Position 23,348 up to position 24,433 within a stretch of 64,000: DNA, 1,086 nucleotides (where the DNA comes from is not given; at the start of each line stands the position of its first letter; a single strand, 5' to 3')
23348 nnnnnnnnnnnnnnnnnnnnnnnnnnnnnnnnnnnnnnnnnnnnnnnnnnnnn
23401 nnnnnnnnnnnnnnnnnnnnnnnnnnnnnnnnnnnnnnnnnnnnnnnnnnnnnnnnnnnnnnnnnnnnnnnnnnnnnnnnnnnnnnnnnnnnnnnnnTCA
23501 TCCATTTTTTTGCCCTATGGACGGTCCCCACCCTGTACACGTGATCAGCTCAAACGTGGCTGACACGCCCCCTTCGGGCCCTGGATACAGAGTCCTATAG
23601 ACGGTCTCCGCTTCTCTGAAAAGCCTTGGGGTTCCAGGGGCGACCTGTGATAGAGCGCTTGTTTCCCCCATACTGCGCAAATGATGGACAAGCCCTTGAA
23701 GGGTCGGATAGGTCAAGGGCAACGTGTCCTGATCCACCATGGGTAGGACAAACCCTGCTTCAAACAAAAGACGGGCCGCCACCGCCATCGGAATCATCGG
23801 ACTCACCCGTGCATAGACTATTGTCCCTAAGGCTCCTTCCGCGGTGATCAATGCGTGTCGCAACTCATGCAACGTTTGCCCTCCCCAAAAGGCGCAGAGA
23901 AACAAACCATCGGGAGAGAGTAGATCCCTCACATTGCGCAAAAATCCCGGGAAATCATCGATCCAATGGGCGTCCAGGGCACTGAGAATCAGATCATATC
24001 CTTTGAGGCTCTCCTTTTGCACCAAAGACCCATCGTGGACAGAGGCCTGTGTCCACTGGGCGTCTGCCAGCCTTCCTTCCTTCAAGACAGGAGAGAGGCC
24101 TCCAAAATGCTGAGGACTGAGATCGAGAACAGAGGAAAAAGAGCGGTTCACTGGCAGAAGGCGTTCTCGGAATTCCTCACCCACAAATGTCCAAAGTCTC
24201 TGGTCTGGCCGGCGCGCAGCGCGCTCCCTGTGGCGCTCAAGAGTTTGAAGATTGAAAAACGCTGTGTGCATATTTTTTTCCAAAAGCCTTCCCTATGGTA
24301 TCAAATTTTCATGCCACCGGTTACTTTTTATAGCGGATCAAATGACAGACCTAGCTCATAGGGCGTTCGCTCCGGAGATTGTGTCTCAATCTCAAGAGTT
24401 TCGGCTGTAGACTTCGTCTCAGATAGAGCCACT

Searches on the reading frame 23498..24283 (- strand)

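Call 61: search_protein_families(library=pfam, proteins=[window:23498-24283:-], max_evalue=0.001)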
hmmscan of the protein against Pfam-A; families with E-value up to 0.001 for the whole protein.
window:23498-24283:- (261 aa): 2 families
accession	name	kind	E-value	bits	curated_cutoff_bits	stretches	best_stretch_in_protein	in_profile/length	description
PF08242.18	Methyltransf_12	-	2.8e-05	25.2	30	1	52-128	25-98/98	Methyltransferase domain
PF13489.12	Methyltransf_23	-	0.0002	21.5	27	1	37-134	11-120/164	Methyltransferase domain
